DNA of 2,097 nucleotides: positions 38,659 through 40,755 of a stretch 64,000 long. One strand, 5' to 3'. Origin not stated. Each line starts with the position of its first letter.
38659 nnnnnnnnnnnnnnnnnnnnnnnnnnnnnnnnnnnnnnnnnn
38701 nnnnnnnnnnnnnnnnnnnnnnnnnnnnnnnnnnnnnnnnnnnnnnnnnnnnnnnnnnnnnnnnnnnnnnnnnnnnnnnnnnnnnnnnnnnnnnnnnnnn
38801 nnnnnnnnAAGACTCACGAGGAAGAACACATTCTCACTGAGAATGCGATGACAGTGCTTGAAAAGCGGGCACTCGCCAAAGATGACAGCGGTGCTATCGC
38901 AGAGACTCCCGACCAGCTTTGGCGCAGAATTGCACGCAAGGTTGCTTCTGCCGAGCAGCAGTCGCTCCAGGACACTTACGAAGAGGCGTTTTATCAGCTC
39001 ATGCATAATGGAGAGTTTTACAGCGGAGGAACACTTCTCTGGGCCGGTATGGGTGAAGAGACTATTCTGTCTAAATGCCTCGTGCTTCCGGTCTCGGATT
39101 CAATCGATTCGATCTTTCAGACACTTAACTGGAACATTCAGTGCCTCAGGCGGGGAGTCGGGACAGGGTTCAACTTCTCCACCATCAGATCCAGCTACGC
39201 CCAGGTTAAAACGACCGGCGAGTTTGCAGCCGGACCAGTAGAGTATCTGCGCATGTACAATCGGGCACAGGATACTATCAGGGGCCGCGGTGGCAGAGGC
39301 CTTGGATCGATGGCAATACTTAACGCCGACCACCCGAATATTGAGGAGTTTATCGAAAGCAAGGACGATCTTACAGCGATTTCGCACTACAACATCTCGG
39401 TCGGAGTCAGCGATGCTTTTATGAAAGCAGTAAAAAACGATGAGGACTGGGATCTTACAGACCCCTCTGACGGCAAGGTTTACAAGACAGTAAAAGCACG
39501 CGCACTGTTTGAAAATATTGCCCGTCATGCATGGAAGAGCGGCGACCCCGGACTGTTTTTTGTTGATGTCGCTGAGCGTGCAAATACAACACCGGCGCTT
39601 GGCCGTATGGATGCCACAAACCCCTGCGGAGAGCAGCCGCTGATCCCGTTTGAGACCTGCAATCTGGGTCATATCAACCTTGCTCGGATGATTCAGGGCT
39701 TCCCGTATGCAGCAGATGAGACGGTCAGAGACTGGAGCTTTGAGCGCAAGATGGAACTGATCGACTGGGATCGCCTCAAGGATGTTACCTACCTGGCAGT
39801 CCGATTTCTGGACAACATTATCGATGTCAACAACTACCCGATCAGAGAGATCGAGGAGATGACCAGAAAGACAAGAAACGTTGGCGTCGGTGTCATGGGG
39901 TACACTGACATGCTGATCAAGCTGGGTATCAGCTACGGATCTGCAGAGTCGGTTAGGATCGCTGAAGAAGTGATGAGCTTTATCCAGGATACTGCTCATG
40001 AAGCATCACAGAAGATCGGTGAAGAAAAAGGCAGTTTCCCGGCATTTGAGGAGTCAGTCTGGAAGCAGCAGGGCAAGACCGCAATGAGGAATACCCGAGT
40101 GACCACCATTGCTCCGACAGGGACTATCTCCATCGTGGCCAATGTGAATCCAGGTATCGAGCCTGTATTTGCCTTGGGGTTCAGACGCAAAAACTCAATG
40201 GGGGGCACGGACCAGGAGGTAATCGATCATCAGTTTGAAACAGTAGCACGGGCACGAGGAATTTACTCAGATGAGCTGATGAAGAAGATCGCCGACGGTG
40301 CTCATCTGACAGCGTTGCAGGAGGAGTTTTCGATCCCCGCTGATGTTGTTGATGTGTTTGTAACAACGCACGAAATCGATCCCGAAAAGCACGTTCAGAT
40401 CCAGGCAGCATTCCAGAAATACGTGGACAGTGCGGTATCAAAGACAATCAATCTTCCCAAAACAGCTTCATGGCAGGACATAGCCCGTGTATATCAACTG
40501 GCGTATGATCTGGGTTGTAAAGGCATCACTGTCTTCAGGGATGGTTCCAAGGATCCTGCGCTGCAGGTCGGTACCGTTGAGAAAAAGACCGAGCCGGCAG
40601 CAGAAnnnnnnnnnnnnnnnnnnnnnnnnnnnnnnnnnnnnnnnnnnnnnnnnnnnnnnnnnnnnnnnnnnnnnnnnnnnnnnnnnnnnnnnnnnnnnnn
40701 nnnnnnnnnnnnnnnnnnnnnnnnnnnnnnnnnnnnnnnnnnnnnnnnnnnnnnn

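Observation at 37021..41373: Single 1450-aa ORF encodes two complete class II RNR catalytic cores in tandem with one shared C-terminal redox/zinc-ribbon tail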

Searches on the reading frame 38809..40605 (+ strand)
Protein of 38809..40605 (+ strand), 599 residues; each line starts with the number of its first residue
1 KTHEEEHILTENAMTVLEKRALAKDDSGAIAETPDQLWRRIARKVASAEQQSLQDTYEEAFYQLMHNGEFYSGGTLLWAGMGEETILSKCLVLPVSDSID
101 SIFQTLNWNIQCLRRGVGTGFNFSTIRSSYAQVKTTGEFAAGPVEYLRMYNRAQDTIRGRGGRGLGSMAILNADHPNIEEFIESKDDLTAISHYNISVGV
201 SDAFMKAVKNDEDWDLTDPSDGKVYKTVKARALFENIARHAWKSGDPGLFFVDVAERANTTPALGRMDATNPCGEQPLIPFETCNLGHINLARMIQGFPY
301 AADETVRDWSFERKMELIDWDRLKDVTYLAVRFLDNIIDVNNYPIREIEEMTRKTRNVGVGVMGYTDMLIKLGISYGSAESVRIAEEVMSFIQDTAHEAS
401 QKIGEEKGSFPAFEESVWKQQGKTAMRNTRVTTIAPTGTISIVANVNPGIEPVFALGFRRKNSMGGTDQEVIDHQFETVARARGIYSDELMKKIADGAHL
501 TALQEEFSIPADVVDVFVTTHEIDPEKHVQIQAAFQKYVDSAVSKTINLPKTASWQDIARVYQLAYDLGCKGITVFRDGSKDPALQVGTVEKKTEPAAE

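Call 42: search_protein_representatives(protein=window:38809-40605:+)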
Query: 599 residues. Proteins with E-value up to 0.001 (for the whole library): 20039; up to 1e-10: 13360; up to 1e-30: 6567. The best 150 are listed.
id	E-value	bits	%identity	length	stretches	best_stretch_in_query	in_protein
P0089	0.0e+00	1207.3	50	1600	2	9-595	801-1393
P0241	0.0e+00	1031.1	47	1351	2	8-595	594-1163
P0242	7.2e-233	791.1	55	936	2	6-593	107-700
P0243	3.8e-213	725.9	53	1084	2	9-586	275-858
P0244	3.5e-204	696.4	62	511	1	33-539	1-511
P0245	3.7e-184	630.3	46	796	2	8-584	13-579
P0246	6.4e-184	629.5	51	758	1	9-583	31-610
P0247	2.4e-156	538.4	67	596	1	249-593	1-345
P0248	8.8e-156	536.6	48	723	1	9-591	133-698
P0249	6.1e-154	530.5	49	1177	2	271-583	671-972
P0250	1.5e-151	522.6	48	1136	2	118-583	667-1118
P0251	7.7e-150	516.9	46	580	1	9-582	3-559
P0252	2.7e-149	515.1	46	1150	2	166-585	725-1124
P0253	3.0e-149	515.0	49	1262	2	164-594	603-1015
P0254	8.8e-149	513.5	45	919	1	4-585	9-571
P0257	7.8e-147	507.0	47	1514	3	282-593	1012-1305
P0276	1.5e-141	489.6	47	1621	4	271-595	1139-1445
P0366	7.7e-129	447.6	47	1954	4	271-593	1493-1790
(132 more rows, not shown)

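Call 54: search_protein_families(library=ncbifam, proteins=[window:38809-40605:+], max_evalue=0.00001)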
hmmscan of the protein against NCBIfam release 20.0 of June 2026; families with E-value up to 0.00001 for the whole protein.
window:38809-40605:+ (599 aa): 21 families
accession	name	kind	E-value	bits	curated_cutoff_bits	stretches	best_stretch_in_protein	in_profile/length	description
NF006417.0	PRK08665.1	equivalog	2e-216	720.8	961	1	3-596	6-584/759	vitamin B12-dependent ribonucleotide reductase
TIGR02504.1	NrdJ_Z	equivalog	1.9e-179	598.1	399.95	1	14-582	2-602/606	adenosylcobalamin-dependent ribonucleoside-diphosphate reductase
NF005010.0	PRK06406.1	subfamily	8.4e-177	589.7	1125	2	54-594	216-734/771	vitamin B12-dependent ribonucleotide reductase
NF006207.0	PRK08332.1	equivalog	4.6e-93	312.5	2400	3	423-592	1403-1566/1684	vitamin B12-dependent ribonucleotide reductase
TIGR02506.1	NrdE_NrdA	equivalog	2.7e-87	293.7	341.05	3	224-419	242-428/616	ribonucleoside-diphosphate reductase subunit alpha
NF005401.0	PRK06948.1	subfamily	1.7e-84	284.6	906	1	32-581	31-585/604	ribonucleotide reductase-like protein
NF005122.0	PRK06556.1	equivalog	5.8e-84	282.5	859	3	195-415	289-492/960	vitamin B12-dependent ribonucleotide reductase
NF005991.0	PRK08115.1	equivalog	1.2e-78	265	854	2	223-584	428-775/858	vitamin B12-dependent ribonucleotide reductase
NF005101.0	PRK06539.1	equivalog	1.8e-65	221.5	988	3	223-420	391-574/822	ribonucleoside-diphosphate reductase subunit alpha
NF006577.0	PRK09102.1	equivalog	2.5e-65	220.9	620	2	3-259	19-266/604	ribonucleoside-diphosphate reductase subunit alpha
NF005736.0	PRK07562.1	equivalog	8.1e-65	219.1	1737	3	195-415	398-602/1222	vitamin B12-dependent ribonucleotide reductase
NF005544.0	PRK07207.1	equivalog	2.4e-61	207.7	965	3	223-420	538-722/965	ribonucleoside-diphosphate reductase subunit alpha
NF006279.0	PRK08447.1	equivalog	4.3e-49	167.6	1082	2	323-420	513-610/789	ribonucleoside-diphosphate reductase subunit alpha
NF009029.0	PRK12365.1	equivalog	3.2e-47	161.1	1350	3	222-419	620-803/1046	ribonucleoside-diphosphate reductase subunit alpha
NF005483.0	PRK07088.1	equivalog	2.6e-44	151.5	1214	2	226-456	411-664/764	ribonucleoside-diphosphate reductase subunit alpha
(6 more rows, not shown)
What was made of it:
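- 38839..40590 (+): Core 2 (aa 607-1190): complete dimeric-type NrdJ catalytic core; C686, N867, C869, E871, C880; loop 2 is RGRGG-RGLGS with a family-invariant 1-residue deletion. NrdJ_Z 598.1 bits (call 54).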

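Call 59: search_protein_families(library=pfam, proteins=[P0241, P0243, P0257, P0276, P0366, P0249], max_evalue=0.0001)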
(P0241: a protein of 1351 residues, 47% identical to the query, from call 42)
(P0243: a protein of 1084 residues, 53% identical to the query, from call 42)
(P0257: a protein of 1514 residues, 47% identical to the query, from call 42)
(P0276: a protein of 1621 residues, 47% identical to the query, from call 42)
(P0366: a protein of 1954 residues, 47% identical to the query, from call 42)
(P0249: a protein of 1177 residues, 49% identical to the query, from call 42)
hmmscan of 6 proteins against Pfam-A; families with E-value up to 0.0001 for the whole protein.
P0241 (1351 aa): 3 families
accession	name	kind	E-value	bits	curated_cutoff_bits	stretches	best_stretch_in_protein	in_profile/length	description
PF02867.20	Ribonuc_red_lgC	-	8.8e-255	846.7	23.9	3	678-1142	3-523/523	Ribonucleotide reductase, barrel domain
PF00317.26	Ribonuc_red_lgN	-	2.9e-23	82.2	28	2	13-93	2-77/77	Ribonucleotide reductase, all-alpha domain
PF12637.14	TSCPD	-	1.7e-21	76.8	22.8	1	1195-1286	7-88/88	TSCPD domain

P0243 (1084 aa): 4 families
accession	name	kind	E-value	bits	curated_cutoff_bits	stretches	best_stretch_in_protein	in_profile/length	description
PF02867.20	Ribonuc_red_lgC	-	1.3e-128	430.4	23.9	2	364-847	2-522/523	Ribonucleotide reductase, barrel domain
PF12637.14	TSCPD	-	3.1e-19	69.5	22.8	1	892-981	8-87/88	TSCPD domain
PF01725.21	Ham1p_like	-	1.6e-15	57.9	22.5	1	73-261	1-185/186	Ham1 family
PF00317.26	Ribonuc_red_lgN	-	1.5e-09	38.2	28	1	275-343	3-64/77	Ribonucleotide reductase, all-alpha domain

P0257 (1514 aa): 7 families
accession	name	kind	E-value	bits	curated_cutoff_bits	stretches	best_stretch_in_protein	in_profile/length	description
PF02867.20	Ribonuc_red_lgC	-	4.6e-141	471.4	23.9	3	90-276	1-213/523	Ribonucleotide reductase, barrel domain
PF14528.11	LAGLIDADG_3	-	8e-34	116.2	22.5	2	876-952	3-82/82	LAGLIDADG-like domain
PF14890.11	Intein_splicing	-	4.4e-24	85.5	35.8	2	665-1013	2-155/155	Intein splicing domain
PF00317.26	Ribonuc_red_lgN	-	2.8e-23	82.2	28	1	7-87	2-77/77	Ribonucleotide reductase, all-alpha domain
PF12637.14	TSCPD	-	5.5e-23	81.5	22.8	1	1342-1436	5-86/88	TSCPD domain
PF13403.11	Hint_2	-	2.5e-07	31.6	28.4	0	274-309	1-37/147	Hint domain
PF07591.16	PT-HINT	-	5e-05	24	27.7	0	281-358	1-87/137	Pretoxin HINT domain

P0276 (1621 aa): 5 families
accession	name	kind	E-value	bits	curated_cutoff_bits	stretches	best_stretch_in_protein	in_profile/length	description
PF02867.20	Ribonuc_red_lgC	-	3.7e-128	428.9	23.9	3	664-1271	72-344/523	Ribonucleotide reductase, barrel domain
PF14528.11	LAGLIDADG_3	-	1.1e-40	138.2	22.5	2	990-1079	3-82/82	LAGLIDADG-like domain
PF14890.11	Intein_splicing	-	9.6e-26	90.9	35.8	2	283-666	41-155/155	Intein splicing domain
PF00317.26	Ribonuc_red_lgN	-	4.7e-20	71.9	28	1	5-155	2-76/77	Ribonucleotide reductase, all-alpha domain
PF12637.14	TSCPD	-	1.1e-14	54.9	22.8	1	1480-1567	13-88/88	TSCPD domain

P0366 (1954 aa): 8 families
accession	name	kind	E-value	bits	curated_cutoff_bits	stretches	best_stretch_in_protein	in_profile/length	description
PF02867.20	Ribonuc_red_lgC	-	4.8e-117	392.2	23.9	2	973-1775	74-523/523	Ribonucleotide reductase, barrel domain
PF14528.11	LAGLIDADG_3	-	5.6e-55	184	22.5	3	1338-1436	3-82/82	LAGLIDADG-like domain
PF14890.11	Intein_splicing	-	1e-42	146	35.8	3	1097-1491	9-152/155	Intein splicing domain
PF00317.26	Ribonuc_red_lgN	-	5.6e-23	81.2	28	1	6-77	2-77/77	Ribonucleotide reductase, all-alpha domain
PF12637.14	TSCPD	-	1.6e-20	73.7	22.8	1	1822-1914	5-87/88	TSCPD domain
PF03161.18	LAGLIDADG_2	-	8.7e-14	52.3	25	1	1242-1395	4-156/168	LAGLIDADG DNA endonuclease family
PF14527.11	LAGLIDADG_WhiA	-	7.2e-09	36.1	23.2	0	1340-1391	3-53/93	WhiA LAGLIDADG-like domain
PF05204.19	Hom_end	-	3.5e-07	30.7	21.1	0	356-408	14-70/110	Homing endonuclease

P0249 (1177 aa): 5 families
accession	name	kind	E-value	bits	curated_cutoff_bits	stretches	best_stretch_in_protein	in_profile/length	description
PF02867.20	Ribonuc_red_lgC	-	1.3e-130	437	23.9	1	123-965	1-523/523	Ribonucleotide reductase, barrel domain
PF14528.11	LAGLIDADG_3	-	1.9e-20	73.3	22.5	1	514-611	1-82/82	LAGLIDADG-like domain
PF12637.14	TSCPD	-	3.5e-20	72.5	22.8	1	1019-1111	5-87/88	TSCPD domain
PF00317.26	Ribonuc_red_lgN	-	1.2e-19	70.6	28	1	39-119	3-76/77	Ribonucleotide reductase, all-alpha domain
PF14890.11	Intein_splicing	-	3.2e-12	46.9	35.8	1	327-672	15-155/155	Intein splicing domain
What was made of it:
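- Tried and rejected: Pfam showed they are intein-interrupted NrdJs (calls 42, 59).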

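Call 69: find_homologous_proteins(query=P0241, max_evalue=1e-50)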
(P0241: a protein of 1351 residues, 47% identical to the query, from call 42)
Query P0241 (1351 aa): 8000 proteins with E <= 1e-50 among 8000 candidates; the best 120 are listed.
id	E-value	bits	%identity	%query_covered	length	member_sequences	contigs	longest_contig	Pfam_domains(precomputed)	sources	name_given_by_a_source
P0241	0.0e+0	3096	100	100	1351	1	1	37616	PF02867.21,PF00317.27,PF12637.15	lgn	-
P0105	0.0e+0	1618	53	100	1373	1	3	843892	PF02867.21,PF00317.27,PF12637.15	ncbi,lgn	-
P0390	0.0e+0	1469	46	99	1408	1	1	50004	PF02867.21,PF00317.27,PF12637.15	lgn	-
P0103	0.0e+0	1369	45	99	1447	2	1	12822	PF02867.21,PF00317.27,PF12637.15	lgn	-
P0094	0.0e+0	1361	47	99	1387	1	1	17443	PF02867.21,PF00317.27,PF12637.15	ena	-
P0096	0.0e+0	1359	46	99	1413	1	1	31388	PF02867.21,PF17975.7,PF00317.27,PF12637.15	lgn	-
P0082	0.0e+0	1359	45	99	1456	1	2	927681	PF02867.21,PF00317.27,PF12637.15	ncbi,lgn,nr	ncbi:MAG: vitamin B12-dependent ribonucleotide reductase [Patescibacteria group bacterium]|nr:vitami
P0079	0.0e+0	1355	45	56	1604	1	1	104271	PF02867.21,PF00317.27,PF12637.15,PF01725.22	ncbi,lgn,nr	ncbi:adenosylcobalamin-dependent ribonucleoside-diphosphate reductase [Candidatus Dojkabacteria bact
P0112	0.0e+0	1350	48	95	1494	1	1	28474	PF02867.21,PF00317.27,PF12637.15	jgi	jgi:ribonucleoside-diphosphate reductase alpha chain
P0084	0.0e+0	1343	48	95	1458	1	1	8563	PF02867.21,PF00317.27,PF12637.15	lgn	-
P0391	0.0e+0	1341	46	99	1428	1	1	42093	PF02867.21,PF00317.27,PF12637.15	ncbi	ncbi:MAG: vitamin B12-dependent ribonucleotide reductase [Patescibacteria group bacterium]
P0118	0.0e+0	1337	45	99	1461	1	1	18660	PF02867.21,PF00317.27,PF12637.15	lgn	-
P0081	0.0e+0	1332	47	95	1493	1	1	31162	PF02867.21,PF00317.27,PF12637.15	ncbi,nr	ncbi:MAG: vitamin B12-dependent ribonucleotide reductase [Candidatus Kerfeldbacteria bacterium]|nr:v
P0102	0.0e+0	1328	43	99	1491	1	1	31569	PF02867.21,PF00317.27,PF12637.15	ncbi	ncbi:vitamin B12-dependent ribonucleotide reductase [Patescibacteria group bacterium]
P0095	0.0e+0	1320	45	99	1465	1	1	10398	PF02867.21,PF00317.27,PF12637.15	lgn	-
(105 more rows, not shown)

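Call 90: find_encoding_contigs(protein=P0241, flank=6000, max_places=1)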
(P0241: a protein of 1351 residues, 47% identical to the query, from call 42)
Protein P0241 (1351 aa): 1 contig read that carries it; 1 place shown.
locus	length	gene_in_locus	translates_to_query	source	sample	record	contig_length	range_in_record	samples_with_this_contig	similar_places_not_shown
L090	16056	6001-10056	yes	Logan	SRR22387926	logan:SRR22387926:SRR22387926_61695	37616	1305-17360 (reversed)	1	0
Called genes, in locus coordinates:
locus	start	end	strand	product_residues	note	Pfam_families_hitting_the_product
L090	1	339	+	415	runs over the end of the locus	PF14450:FtsA (weak), PF02491:SHS2_FTSA, PF06277:EutA (weak), PF06723:MreB_Mbl, PF11104:PilM_2 (faint), PF14450:FtsA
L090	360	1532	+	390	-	PF00091:Tubulin, PF12327:FtsZ_C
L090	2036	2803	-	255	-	-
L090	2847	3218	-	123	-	PF00383:dCMP_cyt_deam_1, PF14437:MafB19-deam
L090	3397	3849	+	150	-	PF22811:Zn_ribbon_NrdR, PF03477:ATP-cone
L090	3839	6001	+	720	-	PF00317:Ribonuc_red_lgN, PF02867:Ribonuc_red_lgC, PF12637:TSCPD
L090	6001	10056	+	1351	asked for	PF00317:Ribonuc_red_lgN, PF02867:Ribonuc_red_lgC, PF00317:Ribonuc_red_lgN (weak), PF02867:Ribonuc_red_lgC, PF12637:TSCPD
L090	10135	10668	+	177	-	PF02572:CobA_CobO_BtuR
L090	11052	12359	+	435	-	PF13567:DUF4131, PF03772:Competence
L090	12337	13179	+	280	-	PF00753:Lactamase_B, PF12706:Lactamase_B_2 (weak)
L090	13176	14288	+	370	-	PF06925:MGDG_synth, PF00534:Glycos_transf_1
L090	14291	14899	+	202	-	PF00334:NDK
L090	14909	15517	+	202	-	PF00334:NDK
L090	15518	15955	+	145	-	-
